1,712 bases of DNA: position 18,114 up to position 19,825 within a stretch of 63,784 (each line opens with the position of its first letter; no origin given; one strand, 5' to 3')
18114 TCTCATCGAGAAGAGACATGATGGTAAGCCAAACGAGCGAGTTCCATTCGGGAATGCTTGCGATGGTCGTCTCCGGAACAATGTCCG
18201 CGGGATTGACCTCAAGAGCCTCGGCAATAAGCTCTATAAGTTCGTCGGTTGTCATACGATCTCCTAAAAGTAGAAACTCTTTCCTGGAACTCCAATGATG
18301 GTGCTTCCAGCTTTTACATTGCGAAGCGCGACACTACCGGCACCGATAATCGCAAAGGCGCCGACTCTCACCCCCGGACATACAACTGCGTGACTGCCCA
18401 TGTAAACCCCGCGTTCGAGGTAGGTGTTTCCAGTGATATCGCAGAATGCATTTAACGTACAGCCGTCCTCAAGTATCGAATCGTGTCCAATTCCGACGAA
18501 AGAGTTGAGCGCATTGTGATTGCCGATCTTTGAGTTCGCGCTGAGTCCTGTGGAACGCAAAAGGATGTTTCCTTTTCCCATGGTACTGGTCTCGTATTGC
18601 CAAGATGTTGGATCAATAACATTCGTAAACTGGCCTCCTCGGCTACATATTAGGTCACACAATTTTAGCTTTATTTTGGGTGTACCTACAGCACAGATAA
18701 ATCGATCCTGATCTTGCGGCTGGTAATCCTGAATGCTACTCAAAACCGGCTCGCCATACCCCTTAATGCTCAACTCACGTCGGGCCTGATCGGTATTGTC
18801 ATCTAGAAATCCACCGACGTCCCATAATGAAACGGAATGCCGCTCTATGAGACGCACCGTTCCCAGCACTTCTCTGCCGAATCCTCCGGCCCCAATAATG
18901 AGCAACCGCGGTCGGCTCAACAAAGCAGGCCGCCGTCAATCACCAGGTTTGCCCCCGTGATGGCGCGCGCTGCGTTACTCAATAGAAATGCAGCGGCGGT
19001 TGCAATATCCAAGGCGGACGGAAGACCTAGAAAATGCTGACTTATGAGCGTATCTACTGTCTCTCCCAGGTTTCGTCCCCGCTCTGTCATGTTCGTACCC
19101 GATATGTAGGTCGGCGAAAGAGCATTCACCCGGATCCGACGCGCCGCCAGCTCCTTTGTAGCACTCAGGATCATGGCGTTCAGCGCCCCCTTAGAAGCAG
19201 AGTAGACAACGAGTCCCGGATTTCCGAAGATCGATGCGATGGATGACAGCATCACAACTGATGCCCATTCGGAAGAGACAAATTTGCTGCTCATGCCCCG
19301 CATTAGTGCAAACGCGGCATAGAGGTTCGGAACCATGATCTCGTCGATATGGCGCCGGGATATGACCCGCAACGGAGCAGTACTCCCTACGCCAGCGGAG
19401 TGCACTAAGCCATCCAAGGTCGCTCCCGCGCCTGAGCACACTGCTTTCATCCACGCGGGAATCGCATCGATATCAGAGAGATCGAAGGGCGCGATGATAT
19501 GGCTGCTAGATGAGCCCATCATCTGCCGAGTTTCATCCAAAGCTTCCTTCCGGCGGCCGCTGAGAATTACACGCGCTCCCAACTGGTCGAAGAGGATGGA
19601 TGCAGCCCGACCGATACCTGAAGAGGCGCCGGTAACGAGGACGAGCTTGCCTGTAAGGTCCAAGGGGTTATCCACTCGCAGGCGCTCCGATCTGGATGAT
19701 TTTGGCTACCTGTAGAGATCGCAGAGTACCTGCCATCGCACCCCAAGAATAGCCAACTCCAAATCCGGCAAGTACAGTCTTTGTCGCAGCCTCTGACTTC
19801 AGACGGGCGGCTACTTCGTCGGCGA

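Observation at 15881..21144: Seven-gene, translationally coupled acyl-carrier module inside a polysaccharide locus (AcpS - KAS III - SDR - NeuD-type acyltransferase - ACP - KAS III - Rieske oxygenase)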

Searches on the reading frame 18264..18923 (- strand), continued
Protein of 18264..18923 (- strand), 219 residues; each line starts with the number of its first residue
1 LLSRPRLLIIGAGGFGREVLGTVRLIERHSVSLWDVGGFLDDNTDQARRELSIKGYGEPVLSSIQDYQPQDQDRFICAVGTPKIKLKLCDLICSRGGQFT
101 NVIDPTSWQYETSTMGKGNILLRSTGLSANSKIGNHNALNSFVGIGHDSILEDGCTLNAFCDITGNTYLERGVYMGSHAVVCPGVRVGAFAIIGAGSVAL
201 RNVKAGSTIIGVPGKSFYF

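Call 66: search_protein_families(library=pfam, proteins=[L015:4190-6742:+, L015:6847-7512:+, L015:10717-12111:+, L015:12612-13634:+, L015:13705-15054:-, L015:15398-16705:+, L042:5714-7078:-, L042:11404-13908:+, L042:14983-15741:-, L042:15819-16673:+], max_evalue=0.00001)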
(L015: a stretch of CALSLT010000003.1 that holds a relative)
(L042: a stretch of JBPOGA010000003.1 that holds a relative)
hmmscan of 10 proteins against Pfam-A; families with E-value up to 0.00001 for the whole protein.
L015:4190-6742:+ (850 aa): 12 families
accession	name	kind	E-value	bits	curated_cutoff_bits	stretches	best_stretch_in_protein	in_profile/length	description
PF07724.20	AAA_2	-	1.1e-68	230.9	27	1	553-725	1-166/166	AAA domain (Cdc48 subfamily)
PF02861.25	Clp_N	-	4.1e-36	123.4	20.7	2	99-151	1-53/53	Clp amino terminal domain, pathogenicity island component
PF17871.7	AAA_lid_9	-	3.5e-35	120.5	22.8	1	361-461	2-102/104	AAA lid domain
PF00004.35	AAA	-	8.7e-25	88.1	21.2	2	222-353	2-125/131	ATPase family associated with various cellular activities (AAA)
PF10431.15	ClpB_D2-small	-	2.7e-22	79.1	21.9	1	731-809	1-79/81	C-terminal, D2-small domain, of ClpB protein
PF07728.20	AAA_5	-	7e-16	58.9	22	1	559-677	3-123/139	AAA domain (dynein-related subfamily)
PF13191.12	AAA_16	-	3.3e-12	47.7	32.6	1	199-250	2-63/167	AAA ATPase domain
PF00158.32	Sigma54_activat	-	6.6e-10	39.4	20.2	1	556-678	23-144/168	Sigma-54 interaction domain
PF13401.12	AAA_22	-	1.7e-09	38.5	27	0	555-652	5-109/130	AAA domain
PF05621.17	TniB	-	1.7e-08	34.6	22.4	0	206-356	23-184/189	Bacterial TniB protein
PF02151.25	UVR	-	2.1e-06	27.7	21.5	1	434-468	1-35/36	UvrB/uvrC motif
PF12775.13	AAA_7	-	3.2e-06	27.2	25.8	0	558-604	36-82/181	P-loop containing dynein motor region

L015:6847-7512:+ (221 aa): 1 family
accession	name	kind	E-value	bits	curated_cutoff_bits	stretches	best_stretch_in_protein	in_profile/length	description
PF02585.22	PIG-L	-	7.6e-27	94.8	28.2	1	4-124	1-128/129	GlcNAc-PI de-N-acetylase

L015:10717-12111:+ (464 aa): 1 family
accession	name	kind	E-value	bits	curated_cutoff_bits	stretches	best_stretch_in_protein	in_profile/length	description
PF01244.27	Peptidase_M19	-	6.1e-64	216.6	26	1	148-459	36-318/319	Membrane dipeptidase (Peptidase family M19)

L015:12612-13634:+ (340 aa): 1 family
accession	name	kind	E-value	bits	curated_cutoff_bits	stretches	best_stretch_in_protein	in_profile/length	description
PF07394.17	DUF1501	-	8.4e-61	206.7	27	1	13-339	88-389/390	Protein of unknown function (DUF1501)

L015:13705-15054:- (449 aa): 2 families
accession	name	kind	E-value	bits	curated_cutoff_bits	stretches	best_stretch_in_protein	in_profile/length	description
PF13229.12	Beta_helix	-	2.3e-18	66.8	25.9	1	228-361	14-146/158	Right handed beta helix region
PF05048.19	NosD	-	5.4e-09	36.2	23.6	1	293-411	69-173/212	Periplasmic copper-binding protein (NosD)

L015:15398-16705:+ (435 aa): 2 families
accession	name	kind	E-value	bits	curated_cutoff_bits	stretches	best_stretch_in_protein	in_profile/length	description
PF01408.29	GFO_IDH_MocA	-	5.5e-15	56.6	24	1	9-161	2-119/120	Oxidoreductase family, NAD-binding Rossmann fold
PF22725.1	GFO_IDH_MocA_C3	-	2.6e-08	34.4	27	1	180-311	12-118/124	GFO/IDH/MocA C-terminal domain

L042:5714-7078:- (454 aa): 4 families
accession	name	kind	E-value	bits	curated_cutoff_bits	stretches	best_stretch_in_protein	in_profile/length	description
PF02786.22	CPSase_L_D2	-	6.6e-79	264.8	19.8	1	115-322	1-209/211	Carbamoyl-phosphate synthase L chain, ATP binding domain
PF00289.28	Biotin_carb_N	-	7.5e-46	155.6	25.5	1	1-110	1-110/110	Biotin carboxylase, N-terminal domain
PF02785.25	Biotin_carb_C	-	1.5e-40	138.1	32.4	1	336-443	1-108/108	Biotin carboxylase C-terminal domain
PF07478.18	Dala_Dala_lig_C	-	6.6e-08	32.7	24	1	141-291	25-174/204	D-ala D-ala ligase C-terminus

L042:11404-13908:+ (834 aa): 3 families
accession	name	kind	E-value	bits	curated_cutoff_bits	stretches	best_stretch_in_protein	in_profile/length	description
PF00176.29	SNF2-rel_dom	-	2.2e-67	227.7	24.9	1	372-646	1-290/290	SNF2-related domain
PF00271.37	Helicase_C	-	7e-17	62.1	23.5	1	667-773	6-110/110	Helicase conserved C-terminal domain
PF04851.21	ResIII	-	3e-06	27.7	22.5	1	369-520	4-163/164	Type III restriction enzyme, res subunit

L042:14983-15741:- (252 aa): 1 family
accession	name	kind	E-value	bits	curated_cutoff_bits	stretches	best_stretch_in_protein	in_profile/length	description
PF01784.24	DUF34_NIF3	-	6.2e-53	180.5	23.4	1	3-247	2-251/256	Duf34/NIF3 (NGG1p interacting factor 3)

L042:15819-16673:+ (284 aa): 1 family
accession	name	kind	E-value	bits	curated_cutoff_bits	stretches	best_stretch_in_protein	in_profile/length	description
PF00899.27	ThiF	-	1.2e-35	123.3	28.1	1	33-277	8-205/238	ThiF family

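Call 68: search_protein_families(library=pfam, proteins=[L014:117-1445:+, L014:168-1454:-, L014:1405-3339:+, L014:1432-3360:-, L014:8697-9662:+, L014:9179-10468:+, L014:10510-11682:+, L014:11693-12790:+, L014:12909-14288:+, L014:13028-15115:+], max_evalue=0.00001)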
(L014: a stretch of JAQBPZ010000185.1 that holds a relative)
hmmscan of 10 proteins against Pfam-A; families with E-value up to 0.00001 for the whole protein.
L014:117-1445:+ (442 aa): 0 families

L014:168-1454:- (428 aa): 4 families
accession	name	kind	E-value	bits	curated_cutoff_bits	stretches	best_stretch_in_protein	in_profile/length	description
PF13579.12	Glyco_trans_4_4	-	5.7e-24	85.7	29.7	1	34-208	4-158/158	Glycosyl transferase 4-like domain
PF13439.12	Glyco_transf_4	-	9.7e-20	71.7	28.5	1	35-212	6-169/170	Glycosyltransferase Family 4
PF13692.12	Glyco_trans_1_4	-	3.5e-12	47.2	27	1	234-382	2-142/142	Glycosyl transferases group 1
PF00534.26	Glycos_transf_1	-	6.6e-10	39.2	26.4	1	228-383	10-159/172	Glycosyl transferases group 1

L014:1405-3339:+ (644 aa): 0 families

L014:1432-3360:- (642 aa): 3 families
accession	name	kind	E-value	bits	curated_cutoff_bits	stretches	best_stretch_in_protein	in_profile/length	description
PF00733.27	Asn_synthase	-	1.5e-69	235.7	21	1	273-631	2-351/354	Asparagine synthase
PF13537.11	GATase_7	-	2.8e-36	124.7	25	1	73-193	1-123/123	Glutamine amidotransferase domain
PF13522.11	GATase_6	-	1.8e-33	115.8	27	1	55-187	2-130/130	Glutamine amidotransferase domain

L014:8697-9662:+ (321 aa): 0 families

L014:9179-10468:+ (429 aa): 1 family
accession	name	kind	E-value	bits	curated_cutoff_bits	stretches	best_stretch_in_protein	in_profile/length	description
PF13489.12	Methyltransf_23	-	4.9e-12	46.3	27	1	249-369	20-158/164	Methyltransferase domain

L014:10510-11682:+ (390 aa): 0 families

L014:11693-12790:+ (365 aa): 5 families
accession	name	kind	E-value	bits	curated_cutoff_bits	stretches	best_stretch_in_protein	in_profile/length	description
PF00534.26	Glycos_transf_1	-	1.8e-21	76.9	26.4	1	188-340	12-168/172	Glycosyl transferases group 1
PF13692.12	Glyco_trans_1_4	-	1.8e-19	70.8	27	1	192-329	2-141/142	Glycosyl transferases group 1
PF13439.12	Glyco_transf_4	-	1.7e-18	67.7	28.5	1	15-173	1-165/170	Glycosyltransferase Family 4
PF13579.12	Glyco_trans_4_4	-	2.4e-08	34.9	29.7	1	16-171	1-156/158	Glycosyl transferase 4-like domain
PF20706.3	GT4-conflict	-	5.9e-06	26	26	0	215-299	227-314/385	Family 4 Glycosyltransferase in conflict systems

L014:12909-14288:+ (459 aa): 2 families
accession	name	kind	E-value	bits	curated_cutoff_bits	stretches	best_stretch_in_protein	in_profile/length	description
PF01943.22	Polysacc_synt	-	1.9e-31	109.9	28.2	1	38-302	4-270/274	Polysaccharide biosynthesis protein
PF13440.11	Polysacc_synt_3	-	2.7e-24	86.4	23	1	60-355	2-292/293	Polysaccharide biosynthesis protein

L014:13028-15115:+ (695 aa): 1 family
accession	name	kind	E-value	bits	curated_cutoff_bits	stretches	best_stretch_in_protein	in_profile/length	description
PF13649.12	Methyltransf_25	-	6.3e-06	27.2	27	0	529-621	1-89/97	Methyltransferase domain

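Call 69: search_protein_families(library=pfam, proteins=[L027:2918-5179:-, L027:5265-6305:-, L027:5471-9211:-, L027:13440-14891:+, L027:13012-14157:+, L027:15143-15913:-, L027:16098-17120:+, L027:17445-18506:-, L027:18727-20334:+, L027:3-1451:+], max_evalue=0.00001)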
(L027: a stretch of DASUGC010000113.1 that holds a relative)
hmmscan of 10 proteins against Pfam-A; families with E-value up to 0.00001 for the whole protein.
L027:2918-5179:- (753 aa): 5 families
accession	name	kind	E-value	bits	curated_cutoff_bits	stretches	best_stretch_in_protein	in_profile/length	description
PF01839.29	FG-GAP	-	2.2e-26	91.7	22.1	1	552-578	5-37/37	FG-GAP repeat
PF13517.12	FG-GAP_3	-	9.2e-25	87.5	26.9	2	605-666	1-61/61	FG-GAP-like repeat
PF22544.2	HYDIN_VesB_CFA65-like_Ig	-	1.5e-08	35.2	25.5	1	362-445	9-96/100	HYDIN/CFA65/VesB-like, Ig-like domain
PF12256.14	TcdB_toxin_midN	-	5.4e-07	29.5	24.8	0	504-538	31-62/181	Insecticide toxin TcdB middle/N-terminal region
PF15902.12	Sortilin-Vps10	-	9.8e-07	28.3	33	0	262-338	2-83/446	Sortilin, neurotensin receptor 3,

L027:5265-6305:- (346 aa): 0 families

L027:5471-9211:- (1246 aa): 7 families
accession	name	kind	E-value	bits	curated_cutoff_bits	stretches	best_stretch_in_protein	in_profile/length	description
PF13583.11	Reprolysin_4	-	4.5e-32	111.8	22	1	220-423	3-199/203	Metallo-peptidase family M12B Reprolysin-like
PF13582.12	Reprolysin_3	-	1e-28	100.8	22.4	1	245-368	2-123/123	Metallo-peptidase family M12B Reprolysin-like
PF13574.12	Reprolysin_2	-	1.7e-26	93.7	27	1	244-405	5-179/195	Metallo-peptidase family M12B Reprolysin-like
PF13688.12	Reprolysin_5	-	7.4e-25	88.8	27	1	219-403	2-191/196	Metallo-peptidase family M12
PF13517.12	FG-GAP_3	-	1.4e-24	86.9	26.9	4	1098-1159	1-61/61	FG-GAP-like repeat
PF01839.29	FG-GAP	-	3.1e-22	78.4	22.1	0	1045-1071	5-37/37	FG-GAP repeat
PF12256.14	TcdB_toxin_midN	-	3.8e-07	30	24.8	0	1146-1181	32-64/181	Insecticide toxin TcdB middle/N-terminal region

L027:13440-14891:+ (483 aa): 0 families

L027:13012-14157:+ (381 aa): 0 families

L027:15143-15913:- (256 aa): 0 families

L027:16098-17120:+ (340 aa): 2 families
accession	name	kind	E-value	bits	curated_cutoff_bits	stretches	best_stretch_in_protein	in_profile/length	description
PF01545.26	Cation_efflux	-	2.7e-33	115.9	26.6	1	64-256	3-197/198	Cation efflux family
PF16916.11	ZT_dimer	-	4.5e-21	75.1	26.7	1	261-338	1-77/78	Dimerisation domain of Zinc Transporter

L027:17445-18506:- (353 aa): 2 families
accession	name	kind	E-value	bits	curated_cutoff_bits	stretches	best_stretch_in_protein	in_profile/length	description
PF00710.25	Asparaginase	-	3.4e-47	160.9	22.5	1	39-223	1-192/193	Asparaginase, N-terminal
PF17763.6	Asparaginase_C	-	1e-24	87.1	34.6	1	242-350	1-114/114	Glutaminase/Asparaginase C-terminal domain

L027:18727-20334:+ (535 aa): 0 families

L027:3-1451:+ (482 aa): 0 families

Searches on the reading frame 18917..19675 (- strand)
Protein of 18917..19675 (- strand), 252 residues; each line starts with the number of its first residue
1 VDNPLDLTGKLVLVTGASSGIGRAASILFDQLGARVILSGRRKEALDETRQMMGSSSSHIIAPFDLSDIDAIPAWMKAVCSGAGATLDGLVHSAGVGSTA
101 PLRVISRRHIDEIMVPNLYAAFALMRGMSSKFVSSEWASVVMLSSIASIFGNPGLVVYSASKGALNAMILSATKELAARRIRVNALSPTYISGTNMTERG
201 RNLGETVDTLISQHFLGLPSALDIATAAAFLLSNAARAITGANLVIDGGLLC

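Call 3: search_protein_families(library=pfam, proteins=[window:18917-19675:-])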
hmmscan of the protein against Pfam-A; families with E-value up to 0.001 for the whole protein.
window:18917-19675:- (252 aa): 3 families
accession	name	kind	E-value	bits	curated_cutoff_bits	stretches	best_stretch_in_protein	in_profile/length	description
PF13561.12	adh_short_C2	-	3.6e-43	148.3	27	1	16-250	1-235/236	Enoyl-(Acyl carrier protein) reductase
PF00106.31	adh_short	-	2.9e-39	135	26.6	1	10-199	1-189/195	short chain dehydrogenase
PF08659.16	KR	-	7.4e-17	62.3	22.6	1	12-171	3-162/180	KR domain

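Call 4: search_protein_families(library=ncbifam, proteins=[window:18917-19675:-])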
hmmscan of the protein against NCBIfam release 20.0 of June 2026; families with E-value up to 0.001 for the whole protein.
window:18917-19675:- (252 aa): 233 families (the best 25 are shown)
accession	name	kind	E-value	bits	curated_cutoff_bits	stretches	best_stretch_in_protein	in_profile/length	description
NF005559.1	PRK07231.1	subfamily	6.6e-43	147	215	1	7-251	2-248/249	glucose 1-dehydrogenase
NF009468.0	PRK12826.1-4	equivalog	2.3e-42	145.4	318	1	6-250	4-247/256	SDR family oxidoreductase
NF004199.0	PRK05653.1-4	equivalog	4.1e-40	137.9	301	1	5-251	1-246/247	3-oxoacyl-ACP reductase FabG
TIGR01830.1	3oxo_ACP_reduc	equivalog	1.3e-39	136.4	297.75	1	12-250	1-238/239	3-oxoacyl-[acyl-carrier-protein] reductase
NF052558.1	MBtsdlDhBudC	equivalog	7.7e-39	133.7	270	1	8-250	2-241/250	meso-2,3-butanediol dehydrogenase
NF009466.0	PRK12826.1-2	subfamily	1.3e-37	129.6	222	1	10-250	4-244/248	3-oxoacyl-ACP reductase FabG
NF004202.0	PRK05653.2-2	equivalog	2.6e-37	128.8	333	1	7-249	5-246/259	3-oxoacyl-ACP reductase FabG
NF005309.0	PRK06841.1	subfamily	1.2e-36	126.6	286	1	2-249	8-251/255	GolD/DthD family dehydrogenase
NF047420.2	EF_P_mod_YmfI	equivalog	9e-36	123.8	238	1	12-250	2-235/236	elongation factor P 5-aminopentanone reductase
NF005075.0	PRK06500.1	equivalog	1.2e-34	119.8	336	1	7-250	4-246/249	SDR family oxidoreductase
NF004198.0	PRK05653.1-3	equivalog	3.5e-34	118.4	296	1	7-250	5-246/248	3-oxoacyl-ACP reductase FabG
NF004197.0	PRK05653.1-1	equivalog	5.2e-34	118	332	1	6-251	4-247/249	3-oxoacyl-ACP reductase FabG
NF004791.0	PRK06138.1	equivalog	2e-33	115.8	312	1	6-251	2-250/252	SDR family oxidoreductase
NF004200.0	PRK05653.1-5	equivalog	2.1e-33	115.9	273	1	10-250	3-241/242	3-oxoacyl-ACP reductase FabG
NF005681.0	PRK07478.1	subfamily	5.9e-33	114.3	267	1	7-250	4-249/254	SDR family oxidoreductase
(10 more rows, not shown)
